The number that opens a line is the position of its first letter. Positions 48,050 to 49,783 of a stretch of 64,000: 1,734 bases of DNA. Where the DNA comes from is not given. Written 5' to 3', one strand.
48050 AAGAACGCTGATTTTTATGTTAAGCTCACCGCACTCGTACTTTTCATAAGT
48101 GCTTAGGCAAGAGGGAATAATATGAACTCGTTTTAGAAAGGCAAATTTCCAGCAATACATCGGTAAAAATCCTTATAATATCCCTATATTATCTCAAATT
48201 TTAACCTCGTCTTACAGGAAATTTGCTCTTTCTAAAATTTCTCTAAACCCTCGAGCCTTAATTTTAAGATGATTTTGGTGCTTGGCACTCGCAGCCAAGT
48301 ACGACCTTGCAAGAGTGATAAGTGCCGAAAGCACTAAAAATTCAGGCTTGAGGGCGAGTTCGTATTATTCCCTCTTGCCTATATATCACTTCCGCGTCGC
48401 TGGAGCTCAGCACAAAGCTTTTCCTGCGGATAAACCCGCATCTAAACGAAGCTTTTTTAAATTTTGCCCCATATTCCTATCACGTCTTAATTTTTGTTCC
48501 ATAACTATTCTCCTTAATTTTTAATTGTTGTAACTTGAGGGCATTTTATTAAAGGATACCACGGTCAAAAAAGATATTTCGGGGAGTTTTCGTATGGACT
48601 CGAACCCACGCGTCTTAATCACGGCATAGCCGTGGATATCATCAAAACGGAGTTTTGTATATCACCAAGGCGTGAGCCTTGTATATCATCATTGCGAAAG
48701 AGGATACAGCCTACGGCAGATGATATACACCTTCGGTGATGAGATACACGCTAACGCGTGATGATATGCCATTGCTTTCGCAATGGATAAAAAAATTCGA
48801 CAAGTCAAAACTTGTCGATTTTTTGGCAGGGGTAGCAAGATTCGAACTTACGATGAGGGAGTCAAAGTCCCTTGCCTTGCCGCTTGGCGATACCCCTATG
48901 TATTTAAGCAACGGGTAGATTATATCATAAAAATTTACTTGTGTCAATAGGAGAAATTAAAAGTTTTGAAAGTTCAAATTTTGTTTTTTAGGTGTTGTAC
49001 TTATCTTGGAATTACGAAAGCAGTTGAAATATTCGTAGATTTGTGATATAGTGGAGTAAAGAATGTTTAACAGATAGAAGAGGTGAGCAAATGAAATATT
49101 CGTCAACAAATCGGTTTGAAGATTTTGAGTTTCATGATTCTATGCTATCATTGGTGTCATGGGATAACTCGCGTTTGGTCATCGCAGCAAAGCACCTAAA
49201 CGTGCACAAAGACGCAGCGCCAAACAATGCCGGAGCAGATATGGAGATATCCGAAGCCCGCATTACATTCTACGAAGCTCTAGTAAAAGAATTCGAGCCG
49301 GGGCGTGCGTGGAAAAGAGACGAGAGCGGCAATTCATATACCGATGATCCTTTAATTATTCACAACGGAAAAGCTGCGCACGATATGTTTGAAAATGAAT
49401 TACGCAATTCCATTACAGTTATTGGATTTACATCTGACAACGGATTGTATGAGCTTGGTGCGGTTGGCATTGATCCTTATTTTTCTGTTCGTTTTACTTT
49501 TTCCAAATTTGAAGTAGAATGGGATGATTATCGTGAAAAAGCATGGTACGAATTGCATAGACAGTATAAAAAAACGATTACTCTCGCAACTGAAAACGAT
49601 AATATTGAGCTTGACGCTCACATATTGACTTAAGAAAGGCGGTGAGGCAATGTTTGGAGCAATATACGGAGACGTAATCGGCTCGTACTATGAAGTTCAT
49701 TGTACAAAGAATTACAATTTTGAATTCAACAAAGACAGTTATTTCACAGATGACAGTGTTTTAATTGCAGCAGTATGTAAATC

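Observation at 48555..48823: Element A: nested array of three 9-mers, their three reverse complements and six unrelated mini-hairpins next to tRNA-Gln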

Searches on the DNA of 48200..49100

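Call 4: search_rna_families(source=window, start=48200, end=49100, threshold=evalue, max_evalue=10, show_alignments=3)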
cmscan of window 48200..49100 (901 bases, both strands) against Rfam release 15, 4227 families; matches with E-value up to 10: 12.
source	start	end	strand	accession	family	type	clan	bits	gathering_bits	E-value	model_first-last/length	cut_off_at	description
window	48827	48897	-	RF00005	tRNA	Gene; tRNA;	CL00001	58.9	29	4.8e-12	1-71/71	no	tRNA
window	48683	48767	-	RF00903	mir-359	Gene; miRNA;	-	19.7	68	0.64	1-83/83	no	mir-359 microRNA precursor family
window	48699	48772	+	RF01706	Gut-1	Gene; sRNA;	-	18.2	50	1.1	1-77/77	no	Gut-1 RNA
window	48777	48811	-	RF01373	CRISPR-DR60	Gene; CRISPR;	-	17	45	6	1-37/37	no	CRISPR RNA direct repeat element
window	48638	48697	-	RF02305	TtnuCD31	Gene; snRNA; snoRNA; CD-box;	-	16.6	75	7.7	1-67/67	no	Tetrahymena snoRNA TtnuCD31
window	48598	48649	-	RF01132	sR48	Gene; snRNA; snoRNA; CD-box;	-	16.2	40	5.3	1-59/59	no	Small nucleolar RNA sR48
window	48850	48928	+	RF03203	mir-3070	Gene; miRNA;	-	15.8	75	2.9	1-89/89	no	mir-3070 microRNA precursor family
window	48669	48740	+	RF00682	mir-144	Gene; miRNA;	-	15.6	60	1.9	1-78/78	no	mir-144 microRNA precursor family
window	48873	48932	+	RF03020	RT-17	Gene; sRNA;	-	15.1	40.4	7.9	1-95/95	no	RT-17 RNA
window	48347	48484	-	RF01969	RMST_8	Gene; lncRNA;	-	14.7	80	5.2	1-143/143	no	Rhabdomyosarcoma 2 associated transcript conserved region 8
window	48732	48776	+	RF01145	sR14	Gene; snRNA; snoRNA; CD-box;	-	13.6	38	0.67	1-54/54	no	Small nucleolar RNA sR14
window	48778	49039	-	RF01471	rliB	Gene; sRNA;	-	12.7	40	7.7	1-360/360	no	Listeria sRNA rliB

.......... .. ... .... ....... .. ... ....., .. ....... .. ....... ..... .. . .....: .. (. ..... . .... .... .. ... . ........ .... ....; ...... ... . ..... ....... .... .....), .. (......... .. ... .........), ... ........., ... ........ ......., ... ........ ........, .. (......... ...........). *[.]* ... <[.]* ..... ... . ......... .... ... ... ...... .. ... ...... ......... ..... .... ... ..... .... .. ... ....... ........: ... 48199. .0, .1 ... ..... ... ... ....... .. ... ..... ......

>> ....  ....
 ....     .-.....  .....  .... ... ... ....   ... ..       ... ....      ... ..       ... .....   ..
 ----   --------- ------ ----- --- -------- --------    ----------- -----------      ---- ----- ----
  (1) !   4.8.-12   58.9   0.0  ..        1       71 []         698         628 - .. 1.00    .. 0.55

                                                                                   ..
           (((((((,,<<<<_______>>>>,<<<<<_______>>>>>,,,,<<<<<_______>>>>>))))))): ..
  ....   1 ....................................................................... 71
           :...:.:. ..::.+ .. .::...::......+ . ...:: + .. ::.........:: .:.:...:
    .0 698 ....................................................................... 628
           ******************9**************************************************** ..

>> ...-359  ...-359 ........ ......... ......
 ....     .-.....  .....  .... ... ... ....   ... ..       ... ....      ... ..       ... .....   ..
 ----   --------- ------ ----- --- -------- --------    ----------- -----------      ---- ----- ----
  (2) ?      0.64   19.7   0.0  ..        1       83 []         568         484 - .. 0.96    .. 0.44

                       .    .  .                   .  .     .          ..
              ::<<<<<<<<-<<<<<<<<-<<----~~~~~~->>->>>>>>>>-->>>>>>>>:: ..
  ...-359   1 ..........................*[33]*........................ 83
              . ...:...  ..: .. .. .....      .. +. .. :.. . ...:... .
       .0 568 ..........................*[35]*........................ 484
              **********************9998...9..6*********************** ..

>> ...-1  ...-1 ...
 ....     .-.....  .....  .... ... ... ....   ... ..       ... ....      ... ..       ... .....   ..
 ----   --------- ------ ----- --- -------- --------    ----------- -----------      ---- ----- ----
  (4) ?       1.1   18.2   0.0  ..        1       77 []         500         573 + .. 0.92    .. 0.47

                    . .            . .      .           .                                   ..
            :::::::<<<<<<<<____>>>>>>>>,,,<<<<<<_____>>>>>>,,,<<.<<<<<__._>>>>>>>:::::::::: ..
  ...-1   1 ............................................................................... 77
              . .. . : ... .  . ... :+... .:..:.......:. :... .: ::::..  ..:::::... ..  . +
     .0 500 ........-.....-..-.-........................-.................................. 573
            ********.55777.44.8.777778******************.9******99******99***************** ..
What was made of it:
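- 48581..48609 (-): Flank, probably not part of the array. It is a terminator-like hairpin on the minus strand, followed by TTTTTT at 48572-48567. It contains a tRNA T-arm-like 13-mer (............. on the minus strand, 48597-48609). No Rfam tRNA hit at E up to 10 (call 4).
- On Gut-1 RNA motif (RF01706): A: 18.2 bits, E 1.1, model positions 1-77 of 77, at 48699-48772 on the + strand (call 4).
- Closest known: Gut-1 RNA motif. Same: The best Rfam hit for A is a full-length Gut-1 match (call 4).
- Rfam Gut-1 matches the P1-closed arm weakly (call 4). The fragment gives no Rfam tRNA hit at E up to 10 (call 4).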

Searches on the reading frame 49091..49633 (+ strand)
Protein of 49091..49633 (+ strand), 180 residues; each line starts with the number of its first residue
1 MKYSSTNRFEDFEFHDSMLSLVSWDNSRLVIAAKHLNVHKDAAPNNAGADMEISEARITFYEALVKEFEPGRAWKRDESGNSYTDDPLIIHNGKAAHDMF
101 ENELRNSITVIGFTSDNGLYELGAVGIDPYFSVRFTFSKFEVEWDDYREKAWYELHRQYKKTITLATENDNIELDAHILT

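Call 11: search_protein_families(library=pfam, proteins=[window:49091-49633:+])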
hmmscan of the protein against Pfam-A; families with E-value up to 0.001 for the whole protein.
window:49091-49633:+ (180 aa): 0 families

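Call 17: find_encoding_contigs(protein=window:49091-49633:+, flank=10000, max_places=10)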
Protein window:49091-49633:+ (180 aa): 5 contigs read that carry it; 2 places shown.
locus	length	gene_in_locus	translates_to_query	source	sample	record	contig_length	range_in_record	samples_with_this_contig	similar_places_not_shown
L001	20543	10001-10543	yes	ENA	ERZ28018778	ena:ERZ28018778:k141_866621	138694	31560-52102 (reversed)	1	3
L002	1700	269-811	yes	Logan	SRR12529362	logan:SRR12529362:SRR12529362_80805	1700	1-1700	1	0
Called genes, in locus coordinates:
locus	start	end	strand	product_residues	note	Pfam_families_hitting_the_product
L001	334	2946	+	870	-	-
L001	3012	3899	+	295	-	-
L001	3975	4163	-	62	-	-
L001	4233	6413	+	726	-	PF16875:Glyco_hydro_36N, PF02065:Melibiase, PF01055:Glyco_hydro_31_2nd (weak), PF02638:GHL10, PF16874:Glyco_hydro_36C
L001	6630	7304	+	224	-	PF04239:DUF421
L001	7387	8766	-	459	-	PF01554:MatE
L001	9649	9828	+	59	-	-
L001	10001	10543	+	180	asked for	-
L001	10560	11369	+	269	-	PF03747:ADP_ribosyl_GH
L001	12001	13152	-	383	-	PF01546:Peptidase_M20, PF07687:M20_dimer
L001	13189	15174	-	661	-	PF14871:GHL6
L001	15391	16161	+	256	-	PF00696:AA_kinase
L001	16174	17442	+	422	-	PF00171:Aldedh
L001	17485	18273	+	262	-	PF01210:NAD_Gly3P_dh_N (faint), PF03446:NAD_binding_2, PF03807:F420_oxidored, PF14748:P5CR_dimer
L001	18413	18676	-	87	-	PF12844:HTH_19, PF13560:HTH_31, PF01381:HTH_3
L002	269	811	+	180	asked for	-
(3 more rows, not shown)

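Call 20: find_homologous_proteins(query=window:49091-49633:+)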
Query window:49091-49633:+ (180 aa): 119 proteins with E <= 0.001 among 149 candidates.
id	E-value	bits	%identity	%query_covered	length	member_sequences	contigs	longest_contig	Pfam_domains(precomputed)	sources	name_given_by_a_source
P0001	2.6e-117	407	100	100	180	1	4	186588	-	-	-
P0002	5.5e-87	308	74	100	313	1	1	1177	-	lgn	-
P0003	1.9e-86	306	77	100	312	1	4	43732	-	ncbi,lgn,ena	-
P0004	1.6e-84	300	74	100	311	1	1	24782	-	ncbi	-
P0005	2.0e-84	300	72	100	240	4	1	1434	-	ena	-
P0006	2.5e-84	299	72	100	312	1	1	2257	-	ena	-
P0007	4.4e-84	299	72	100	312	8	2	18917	-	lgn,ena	-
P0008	7.9e-84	298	73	100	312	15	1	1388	-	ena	-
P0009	6.2e-83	295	71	100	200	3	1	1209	-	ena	-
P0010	2.6e-82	293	71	100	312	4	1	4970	-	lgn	-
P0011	3.4e-82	292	71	100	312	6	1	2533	-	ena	-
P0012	4.5e-82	292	71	100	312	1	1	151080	-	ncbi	-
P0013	9.1e-82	291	70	100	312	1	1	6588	-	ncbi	-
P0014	9.4e-82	291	71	100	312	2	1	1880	-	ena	-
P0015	9.5e-82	291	71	100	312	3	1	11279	-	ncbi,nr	ncbi:MAG: hypothetical protein J6Q72_02305 [Clostridia bacterium]|nr:hypothetical protein [Clostridi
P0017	1.7e-81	290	70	100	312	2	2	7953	-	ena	-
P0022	1.6e-80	287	70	100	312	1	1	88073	-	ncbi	-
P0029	1.3e-77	278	67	100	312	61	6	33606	-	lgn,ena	-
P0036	7.0e-74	265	66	100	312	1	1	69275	-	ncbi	-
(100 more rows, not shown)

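Call 21: find_encoding_contigs(protein=P0003, flank=6000, max_places=4)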
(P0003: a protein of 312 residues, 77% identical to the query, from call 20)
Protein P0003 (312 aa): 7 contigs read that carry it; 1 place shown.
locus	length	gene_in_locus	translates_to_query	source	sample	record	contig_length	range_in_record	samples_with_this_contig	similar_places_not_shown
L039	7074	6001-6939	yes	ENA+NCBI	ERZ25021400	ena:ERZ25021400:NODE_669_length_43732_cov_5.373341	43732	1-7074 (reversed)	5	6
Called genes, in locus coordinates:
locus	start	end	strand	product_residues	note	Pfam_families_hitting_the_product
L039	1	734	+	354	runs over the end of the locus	PF03601:Cons_hypoth698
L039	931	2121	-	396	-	PF00144:Beta-lactamase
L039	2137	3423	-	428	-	PF09861:Lar_N, PF21113:LarA_C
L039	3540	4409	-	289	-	PF00892:EamA (faint)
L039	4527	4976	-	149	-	PF01590:GAF, PF13185:GAF_2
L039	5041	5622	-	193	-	-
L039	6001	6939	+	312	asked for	-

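Call 22: find_encoding_contigs(protein=P0004, flank=6000, max_places=3)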
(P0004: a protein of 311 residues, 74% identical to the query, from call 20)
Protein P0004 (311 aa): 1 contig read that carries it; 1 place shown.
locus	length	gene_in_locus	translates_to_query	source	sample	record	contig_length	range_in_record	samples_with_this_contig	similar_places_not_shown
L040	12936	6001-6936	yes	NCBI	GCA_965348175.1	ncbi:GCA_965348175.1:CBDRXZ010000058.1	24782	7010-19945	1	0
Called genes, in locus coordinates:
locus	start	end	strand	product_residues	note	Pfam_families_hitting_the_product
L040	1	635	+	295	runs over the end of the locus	PF00248:Aldo_ket_red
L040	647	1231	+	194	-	PF12682:Flavodoxin_4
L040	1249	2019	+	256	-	PF13306:LRR_5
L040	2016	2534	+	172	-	PF12682:Flavodoxin_4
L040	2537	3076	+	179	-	PF02525:Flavodoxin_2, PF03358:FMN_red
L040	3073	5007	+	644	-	PF00756:Esterase, PF07859:Abhydrolase_3 (faint), PF20434:BD-FAE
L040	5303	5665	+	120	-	PF13788:DUF4180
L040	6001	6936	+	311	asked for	-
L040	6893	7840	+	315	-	PF03747:ADP_ribosyl_GH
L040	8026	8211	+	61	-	-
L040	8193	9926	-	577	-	PF00909:Ammonium_transp, PF00543:P-II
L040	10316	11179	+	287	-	PF12844:HTH_19, PF13560:HTH_31, PF01381:HTH_3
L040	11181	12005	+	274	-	PF01381:HTH_3, PF07022:Phage_CI_repr (faint), PF13443:HTH_26 (faint), PF13560:HTH_31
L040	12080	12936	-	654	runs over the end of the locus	PF00005:ABC_tran, PF02463:SMC_N (faint), PF03215:Rad17 (faint), PF13191:AAA_16 (faint), PF13476:AAA_23 (faint), PF13555:AAA_29 (faint), PF12848:ABC_tran_Xtn, PF00005:ABC_tran, +5 more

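Call 23: find_encoding_contigs(protein=P0012, flank=6000, max_places=3)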
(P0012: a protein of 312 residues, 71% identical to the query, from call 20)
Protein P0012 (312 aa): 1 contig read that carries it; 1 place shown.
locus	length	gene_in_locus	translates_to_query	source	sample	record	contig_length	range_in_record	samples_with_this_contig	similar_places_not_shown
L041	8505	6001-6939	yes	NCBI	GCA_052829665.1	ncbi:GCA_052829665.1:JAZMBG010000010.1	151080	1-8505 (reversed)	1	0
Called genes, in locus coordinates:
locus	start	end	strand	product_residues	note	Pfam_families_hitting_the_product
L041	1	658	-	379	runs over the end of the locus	PF01135:PCMT (faint), PF13679:Methyltransf_32, PF13649:Methyltransf_25 (weak), PF13847:Methyltransf_31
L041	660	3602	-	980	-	PF00754:F5_F8_type_C (faint), PF16147:DUF4855, PF17963:Big_9 (weak)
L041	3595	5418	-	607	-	PF07944:Beta-AFase-like_GH127_cat (weak), PF20736:Glyco_hydro127M (faint)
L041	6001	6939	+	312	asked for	-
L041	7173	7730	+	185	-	-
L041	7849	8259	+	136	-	PF24716:WapI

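Call 24: find_encoding_contigs(protein=P0022, flank=6000, max_places=3)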
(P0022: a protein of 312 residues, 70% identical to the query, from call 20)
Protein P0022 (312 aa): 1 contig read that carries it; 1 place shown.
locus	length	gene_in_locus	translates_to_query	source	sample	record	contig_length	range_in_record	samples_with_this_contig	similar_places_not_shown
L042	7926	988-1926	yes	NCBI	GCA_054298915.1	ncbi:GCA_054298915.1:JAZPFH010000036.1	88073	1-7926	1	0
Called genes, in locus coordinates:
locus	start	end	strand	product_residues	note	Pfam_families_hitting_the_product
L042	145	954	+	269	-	PF03747:ADP_ribosyl_GH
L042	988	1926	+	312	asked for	-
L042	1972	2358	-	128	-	PF06541:ABC_trans_CmpB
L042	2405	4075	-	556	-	PF02878:PGM_PMM_I, PF02879:PGM_PMM_II, PF02880:PGM_PMM_III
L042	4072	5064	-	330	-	PF04041:Glyco_hydro_130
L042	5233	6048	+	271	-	PF00165:HTH_AraC (weak), PF12833:HTH_18, PF00165:HTH_AraC (weak)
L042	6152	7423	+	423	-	PF07690:MFS_1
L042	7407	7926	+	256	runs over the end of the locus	PF00696:AA_kinase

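Call 38: find_encoding_contigs(protein=P0007, flank=3000, max_places=4)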
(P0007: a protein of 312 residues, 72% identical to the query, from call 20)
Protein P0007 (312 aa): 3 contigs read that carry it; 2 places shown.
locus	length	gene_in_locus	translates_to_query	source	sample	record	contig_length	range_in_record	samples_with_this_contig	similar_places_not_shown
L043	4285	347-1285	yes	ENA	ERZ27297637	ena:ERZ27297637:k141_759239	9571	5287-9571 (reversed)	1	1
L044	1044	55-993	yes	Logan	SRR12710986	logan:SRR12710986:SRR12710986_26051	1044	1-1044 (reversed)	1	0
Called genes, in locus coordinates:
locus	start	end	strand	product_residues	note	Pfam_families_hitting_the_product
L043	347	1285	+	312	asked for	-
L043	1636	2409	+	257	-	PF01048:PNP_UDP_1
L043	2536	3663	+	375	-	PF01381:HTH_3, PF12844:HTH_19, PF13443:HTH_26 (weak), PF13560:HTH_31, PF06271:RDD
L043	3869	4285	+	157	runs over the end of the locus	PF14206:Cys_rich_CPCC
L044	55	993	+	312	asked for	-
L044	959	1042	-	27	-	?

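Call 39: find_encoding_contigs(protein=P0015, flank=3000, max_places=4)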
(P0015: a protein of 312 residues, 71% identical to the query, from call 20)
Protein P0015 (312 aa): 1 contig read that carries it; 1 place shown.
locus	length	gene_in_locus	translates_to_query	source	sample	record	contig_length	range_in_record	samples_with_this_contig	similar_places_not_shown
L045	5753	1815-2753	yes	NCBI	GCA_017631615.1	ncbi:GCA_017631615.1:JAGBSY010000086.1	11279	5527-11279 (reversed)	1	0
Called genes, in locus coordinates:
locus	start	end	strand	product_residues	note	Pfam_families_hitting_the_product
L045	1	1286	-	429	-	?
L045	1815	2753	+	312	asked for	-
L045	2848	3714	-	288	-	-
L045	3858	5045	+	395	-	PF13676:TIR_2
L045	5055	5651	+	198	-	PF13420:Acetyltransf_4 (weak), PF00583:Acetyltransf_1, PF13673:Acetyltransf_10 (weak), PF13508:Acetyltransf_7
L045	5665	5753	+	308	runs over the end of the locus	PF19822:DUF6304 (weak)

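Call 40: find_encoding_contigs(protein=P0017, flank=3000, max_places=4)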
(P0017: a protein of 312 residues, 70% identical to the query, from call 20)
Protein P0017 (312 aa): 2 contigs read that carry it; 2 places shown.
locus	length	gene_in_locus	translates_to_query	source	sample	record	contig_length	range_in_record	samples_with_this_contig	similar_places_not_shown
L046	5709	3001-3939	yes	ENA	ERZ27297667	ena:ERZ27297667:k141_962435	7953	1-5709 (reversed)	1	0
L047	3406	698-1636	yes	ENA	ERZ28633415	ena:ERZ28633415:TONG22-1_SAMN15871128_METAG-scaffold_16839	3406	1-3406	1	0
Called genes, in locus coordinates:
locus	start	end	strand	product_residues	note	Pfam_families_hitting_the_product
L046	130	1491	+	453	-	PF02878:PGM_PMM_I, PF02879:PGM_PMM_II, PF02880:PGM_PMM_III, PF00408:PGM_PMM_IV (weak)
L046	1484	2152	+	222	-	PF00132:Hexapep, PF24894:Hexapep_GlmU (faint), PF25084:LbH_EIF2B, PF00132:Hexapep, PF25087:GMPPB_C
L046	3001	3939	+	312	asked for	-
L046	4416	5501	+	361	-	PF15428:Imm26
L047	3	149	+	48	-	?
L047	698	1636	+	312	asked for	-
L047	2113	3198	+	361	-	PF15428:Imm26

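Call 41: find_encoding_contigs(protein=P0029, flank=3000, max_places=6)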
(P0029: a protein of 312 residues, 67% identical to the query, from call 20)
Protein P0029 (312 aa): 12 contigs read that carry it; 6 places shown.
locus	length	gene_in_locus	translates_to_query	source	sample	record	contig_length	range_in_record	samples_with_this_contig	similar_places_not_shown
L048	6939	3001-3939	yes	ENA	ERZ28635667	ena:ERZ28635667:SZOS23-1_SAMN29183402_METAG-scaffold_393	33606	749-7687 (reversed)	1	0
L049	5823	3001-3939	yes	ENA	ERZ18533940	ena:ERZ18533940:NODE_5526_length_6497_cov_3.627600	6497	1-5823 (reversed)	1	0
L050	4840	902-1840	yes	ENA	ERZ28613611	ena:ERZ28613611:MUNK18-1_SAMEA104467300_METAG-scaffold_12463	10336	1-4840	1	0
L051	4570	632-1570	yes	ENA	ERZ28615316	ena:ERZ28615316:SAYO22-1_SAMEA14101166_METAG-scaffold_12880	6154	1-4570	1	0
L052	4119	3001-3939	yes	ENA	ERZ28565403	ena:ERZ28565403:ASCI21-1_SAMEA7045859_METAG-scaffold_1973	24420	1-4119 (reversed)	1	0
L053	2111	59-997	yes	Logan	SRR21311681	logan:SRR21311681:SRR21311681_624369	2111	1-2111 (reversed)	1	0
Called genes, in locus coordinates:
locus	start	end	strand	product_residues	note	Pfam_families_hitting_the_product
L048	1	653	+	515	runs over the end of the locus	PF01381:HTH_3, PF13560:HTH_31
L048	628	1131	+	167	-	-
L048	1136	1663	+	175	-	-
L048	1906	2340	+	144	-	PF00872:Transposase_mut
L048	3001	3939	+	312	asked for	-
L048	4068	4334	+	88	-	PF01527:HTH_Tnp_1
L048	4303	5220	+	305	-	PF13384:HTH_23 (faint), PF13276:HTH_21, PF00665:rve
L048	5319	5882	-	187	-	-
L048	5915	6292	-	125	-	PF01381:HTH_3 (weak)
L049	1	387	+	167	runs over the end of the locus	-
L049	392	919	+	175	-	-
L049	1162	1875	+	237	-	PF00872:Transposase_mut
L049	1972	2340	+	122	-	PF00872:Transposase_mut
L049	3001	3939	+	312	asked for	-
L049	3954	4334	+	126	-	PF01527:HTH_Tnp_1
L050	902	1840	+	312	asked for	-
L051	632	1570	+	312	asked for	-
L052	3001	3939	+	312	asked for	-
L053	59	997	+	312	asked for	-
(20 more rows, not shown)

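Call 42: find_encoding_contigs(protein=P0036, flank=3000, max_places=4)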
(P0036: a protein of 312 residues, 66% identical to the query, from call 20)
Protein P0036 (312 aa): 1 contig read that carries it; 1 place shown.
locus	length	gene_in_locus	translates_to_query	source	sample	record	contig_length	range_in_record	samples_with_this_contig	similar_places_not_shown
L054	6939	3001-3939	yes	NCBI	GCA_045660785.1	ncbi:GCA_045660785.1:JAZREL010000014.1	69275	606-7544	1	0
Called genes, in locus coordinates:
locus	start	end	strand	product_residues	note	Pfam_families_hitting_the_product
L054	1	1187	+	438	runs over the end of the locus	PF01381:HTH_3, PF12844:HTH_19 (weak)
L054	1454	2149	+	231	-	PF01522:Polysacc_deac_1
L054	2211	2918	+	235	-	-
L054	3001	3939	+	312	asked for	-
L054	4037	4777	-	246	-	PF16227:DUF4886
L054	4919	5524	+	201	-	PF13472:Lipase_GDSL_2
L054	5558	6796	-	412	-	-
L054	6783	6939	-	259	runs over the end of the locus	PF01555:N6_N4_Mtase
